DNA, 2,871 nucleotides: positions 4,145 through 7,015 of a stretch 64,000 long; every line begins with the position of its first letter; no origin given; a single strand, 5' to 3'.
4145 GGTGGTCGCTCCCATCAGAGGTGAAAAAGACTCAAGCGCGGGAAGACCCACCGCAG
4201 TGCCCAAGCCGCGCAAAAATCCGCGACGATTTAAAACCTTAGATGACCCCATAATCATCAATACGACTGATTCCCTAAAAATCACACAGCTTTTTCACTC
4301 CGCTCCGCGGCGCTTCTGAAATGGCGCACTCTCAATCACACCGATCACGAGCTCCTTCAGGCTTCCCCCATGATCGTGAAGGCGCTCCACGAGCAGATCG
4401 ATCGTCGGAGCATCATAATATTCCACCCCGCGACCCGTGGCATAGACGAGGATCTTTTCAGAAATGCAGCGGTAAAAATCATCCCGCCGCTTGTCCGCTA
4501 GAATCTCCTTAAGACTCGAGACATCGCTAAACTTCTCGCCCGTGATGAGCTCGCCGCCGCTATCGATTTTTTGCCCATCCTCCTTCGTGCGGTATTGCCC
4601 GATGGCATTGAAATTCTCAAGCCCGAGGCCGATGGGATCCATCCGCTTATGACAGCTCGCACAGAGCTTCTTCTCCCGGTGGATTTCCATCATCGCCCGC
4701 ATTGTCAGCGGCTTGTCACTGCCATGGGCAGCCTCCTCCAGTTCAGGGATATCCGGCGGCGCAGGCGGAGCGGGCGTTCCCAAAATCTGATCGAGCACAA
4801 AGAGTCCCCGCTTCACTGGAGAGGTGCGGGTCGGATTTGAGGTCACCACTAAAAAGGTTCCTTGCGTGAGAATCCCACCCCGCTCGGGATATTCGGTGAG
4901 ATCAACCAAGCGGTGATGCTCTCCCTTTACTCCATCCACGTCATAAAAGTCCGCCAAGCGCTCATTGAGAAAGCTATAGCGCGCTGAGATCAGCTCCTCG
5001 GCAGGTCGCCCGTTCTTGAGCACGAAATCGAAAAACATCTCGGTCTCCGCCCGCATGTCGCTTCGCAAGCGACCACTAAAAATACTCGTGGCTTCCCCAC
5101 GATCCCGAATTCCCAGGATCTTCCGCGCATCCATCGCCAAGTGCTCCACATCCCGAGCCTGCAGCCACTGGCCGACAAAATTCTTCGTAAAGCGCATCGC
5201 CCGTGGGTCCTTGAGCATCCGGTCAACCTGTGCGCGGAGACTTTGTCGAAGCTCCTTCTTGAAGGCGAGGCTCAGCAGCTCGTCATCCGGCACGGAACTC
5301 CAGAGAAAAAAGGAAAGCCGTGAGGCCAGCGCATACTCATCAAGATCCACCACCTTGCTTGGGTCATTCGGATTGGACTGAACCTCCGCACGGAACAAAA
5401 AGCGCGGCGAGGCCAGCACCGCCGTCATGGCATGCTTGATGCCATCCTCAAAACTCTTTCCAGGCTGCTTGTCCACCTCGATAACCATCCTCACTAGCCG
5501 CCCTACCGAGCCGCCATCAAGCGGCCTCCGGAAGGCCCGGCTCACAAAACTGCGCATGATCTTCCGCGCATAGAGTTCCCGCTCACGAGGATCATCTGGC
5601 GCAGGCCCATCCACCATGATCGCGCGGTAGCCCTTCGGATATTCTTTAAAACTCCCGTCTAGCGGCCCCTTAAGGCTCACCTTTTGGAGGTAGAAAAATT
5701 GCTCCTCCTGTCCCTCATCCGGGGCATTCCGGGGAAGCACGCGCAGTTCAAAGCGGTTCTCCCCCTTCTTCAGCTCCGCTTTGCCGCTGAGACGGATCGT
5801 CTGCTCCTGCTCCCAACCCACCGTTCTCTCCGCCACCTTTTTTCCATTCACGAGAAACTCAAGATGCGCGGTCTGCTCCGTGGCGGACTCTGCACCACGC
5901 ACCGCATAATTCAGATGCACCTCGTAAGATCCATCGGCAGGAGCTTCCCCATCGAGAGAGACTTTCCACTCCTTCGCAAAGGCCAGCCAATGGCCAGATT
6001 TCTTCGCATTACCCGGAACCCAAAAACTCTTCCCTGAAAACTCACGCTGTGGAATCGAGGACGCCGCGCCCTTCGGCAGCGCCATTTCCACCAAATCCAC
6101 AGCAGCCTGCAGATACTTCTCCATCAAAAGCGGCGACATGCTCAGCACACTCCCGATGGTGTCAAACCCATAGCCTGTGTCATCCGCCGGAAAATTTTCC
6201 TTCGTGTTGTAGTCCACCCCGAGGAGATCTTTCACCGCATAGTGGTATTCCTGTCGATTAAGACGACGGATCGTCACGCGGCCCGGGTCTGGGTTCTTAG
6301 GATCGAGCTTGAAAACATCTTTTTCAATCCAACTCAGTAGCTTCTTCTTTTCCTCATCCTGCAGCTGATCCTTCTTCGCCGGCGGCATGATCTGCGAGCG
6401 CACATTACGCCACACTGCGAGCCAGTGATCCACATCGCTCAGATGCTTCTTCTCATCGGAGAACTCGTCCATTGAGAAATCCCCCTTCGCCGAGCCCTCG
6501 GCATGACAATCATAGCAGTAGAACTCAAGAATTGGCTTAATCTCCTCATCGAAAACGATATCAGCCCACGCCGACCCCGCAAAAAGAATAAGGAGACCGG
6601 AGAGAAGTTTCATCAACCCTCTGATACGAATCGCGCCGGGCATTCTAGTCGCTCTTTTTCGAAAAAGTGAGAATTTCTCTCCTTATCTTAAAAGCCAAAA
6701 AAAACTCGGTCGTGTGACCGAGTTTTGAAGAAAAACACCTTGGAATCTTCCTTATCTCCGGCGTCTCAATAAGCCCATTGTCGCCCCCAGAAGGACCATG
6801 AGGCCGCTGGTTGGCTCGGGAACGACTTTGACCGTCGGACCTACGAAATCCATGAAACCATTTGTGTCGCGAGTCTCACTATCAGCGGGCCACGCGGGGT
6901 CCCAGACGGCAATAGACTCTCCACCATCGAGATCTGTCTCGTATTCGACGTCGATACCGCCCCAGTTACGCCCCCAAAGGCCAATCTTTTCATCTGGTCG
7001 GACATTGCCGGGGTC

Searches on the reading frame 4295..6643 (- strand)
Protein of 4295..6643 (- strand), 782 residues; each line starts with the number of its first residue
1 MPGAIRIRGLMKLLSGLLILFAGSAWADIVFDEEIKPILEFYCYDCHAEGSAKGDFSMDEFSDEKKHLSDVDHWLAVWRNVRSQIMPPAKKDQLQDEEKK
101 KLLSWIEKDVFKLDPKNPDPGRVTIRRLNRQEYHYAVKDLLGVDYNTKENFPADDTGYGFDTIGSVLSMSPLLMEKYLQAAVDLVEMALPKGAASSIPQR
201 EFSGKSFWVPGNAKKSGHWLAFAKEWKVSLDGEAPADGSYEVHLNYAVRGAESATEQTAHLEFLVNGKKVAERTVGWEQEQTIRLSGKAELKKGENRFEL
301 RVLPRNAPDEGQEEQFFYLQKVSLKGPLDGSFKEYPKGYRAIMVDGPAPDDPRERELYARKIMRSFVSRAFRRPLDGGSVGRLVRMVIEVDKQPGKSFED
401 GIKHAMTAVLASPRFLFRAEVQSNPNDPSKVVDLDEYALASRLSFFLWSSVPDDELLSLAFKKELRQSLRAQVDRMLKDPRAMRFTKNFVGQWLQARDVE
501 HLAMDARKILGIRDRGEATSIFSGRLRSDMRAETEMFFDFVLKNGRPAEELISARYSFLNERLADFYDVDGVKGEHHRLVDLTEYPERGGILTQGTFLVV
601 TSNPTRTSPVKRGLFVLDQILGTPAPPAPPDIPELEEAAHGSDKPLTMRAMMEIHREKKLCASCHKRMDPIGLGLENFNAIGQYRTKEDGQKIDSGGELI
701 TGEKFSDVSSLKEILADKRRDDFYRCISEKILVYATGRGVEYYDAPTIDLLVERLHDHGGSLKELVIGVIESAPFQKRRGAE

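Call 15: search_protein_families(library=pfam, proteins=[window:4295-6643:-], max_evalue=0.001)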
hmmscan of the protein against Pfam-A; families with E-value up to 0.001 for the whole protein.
window:4295-6643:- (782 aa): 7 families
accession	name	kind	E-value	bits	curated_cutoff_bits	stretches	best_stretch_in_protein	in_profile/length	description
PF07631.16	PSD4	-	4.9e-37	127.7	23.3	1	434-569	1-128/128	Protein of unknown function (DUF1592)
PF07627.16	PSCyt3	-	1.9e-33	115.1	27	1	588-688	1-98/98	Protein of unknown function (DUF1588)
PF07626.16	PSD3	-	6e-25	88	23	1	126-189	1-64/65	Protein of unknown function (DUF1587)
PF07624.16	PSD2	-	4.4e-20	71.6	25.8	1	702-775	2-74/74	Protein of unknown function (DUF1585)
PF07637.16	PSD5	-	7.3e-17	61.9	34.2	1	358-420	1-62/62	Protein of unknown function (DUF1595)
PF13442.11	Cytochrome_CBB3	-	1.3e-06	29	27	1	40-106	11-68/68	Cytochrome C oxidase, cbb3-type, subunit III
PF07635.16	PSCyt1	-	3.1e-06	28.2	22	1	43-89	1-58/59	Planctomycete cytochrome C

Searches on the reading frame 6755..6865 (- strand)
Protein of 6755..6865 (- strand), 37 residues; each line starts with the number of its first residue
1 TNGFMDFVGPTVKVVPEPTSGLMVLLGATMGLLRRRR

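Call 53: search_protein_families(library=pfam, proteins=[window:6755-6865:-], max_evalue=10)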
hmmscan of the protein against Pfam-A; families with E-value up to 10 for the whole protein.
seq(37 aa): 2 families
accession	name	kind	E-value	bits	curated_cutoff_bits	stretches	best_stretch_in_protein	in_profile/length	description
PF07589.16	PEP-CTERM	-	5.9e-05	23.4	20.7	1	15-37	2-24/24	PEP-CTERM motif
PF00746.26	Gram_pos_anchor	-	0.072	13.5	20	1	20-37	23-40/43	LPXTG cell wall anchor motif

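Call 54: search_protein_families(library=ncbifam, proteins=[window:6755-6865:-], max_evalue=10)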
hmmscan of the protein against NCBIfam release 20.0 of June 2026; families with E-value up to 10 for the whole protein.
seq(37 aa): 15 families
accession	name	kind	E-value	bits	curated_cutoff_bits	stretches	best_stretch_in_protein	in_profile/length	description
TIGR02595.1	PEP_CTERM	domain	3e-06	27.7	16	1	15-37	1-23/24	PEP-CTERM sorting domain-containing protein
NF038129.1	PEP_NF038129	equivalog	2.7e-05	24.1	65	1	10-37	166-194/194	NF038129 family PEP-CTERM protein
NF038120.1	PEP_CTERM_QFxxD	subfamily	0.00031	20.7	80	1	12-37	190-214/215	NF038120 family PEP-CTERM protein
TIGR03901.2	MYXO-CTERM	domain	0.0066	16.8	20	1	18-37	14-33/34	MYXO-CTERM sorting domain-containing protein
NF041927.1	Xrt_dep_XDP1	equivalog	0.007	16.4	125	1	11-37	216-242/242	exosortase-dependent surface protein XDP1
TIGR03382.1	GC_trans_RRR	domain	0.01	16.5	15.85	1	18-37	7-26/27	MYXO-CTERM sorting domain-containing protein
NF038126.1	PEP_CTERM_FxDxF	subfamily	0.013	15.8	50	1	11-37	138-165/165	FxDxF family PEP-CTERM protein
NF058582.1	Microco_LAVTG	domain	0.038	14.1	27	1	20-37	17-34/34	LAVTG motif-containing sortase-dependent surface protein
NF033554.9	floc_PepA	equivalog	0.038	13.8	80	1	3-37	230-260/261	flocculation-associated PEP-CTERM protein PepA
NF038118.1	PEP_CTERM_CCXG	equivalog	0.061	13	90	1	13-37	174-199/199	CCXG family PEP-CTERM protein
NF033947.0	PEP-cistern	hypoth_equivalog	0.077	12.7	60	1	11-37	169-195/195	cistern family PEP-CTERM protein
NF038124.1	PEP_CTERM_TLD_A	exception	0.1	12.2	100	1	11-37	207-234/235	PEP_CTERM-anchored TLD domain-containing protein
NF038119.1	PEP_CTERM_MHFG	equivalog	0.2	11.9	100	1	10-37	231-258/260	MHFG family PEP-CTERM protein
NF035944.1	PEPxxWA-CTERM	domain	0.44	10.5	35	1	15-37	1-24/24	PEPxxWA-CTERM sorting domain-containing protein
NF041538.1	PEP_EDSA_1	subfamily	0.54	9.9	100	1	13-37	281-307/307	EDSAP-1 family PEP-CTERM protein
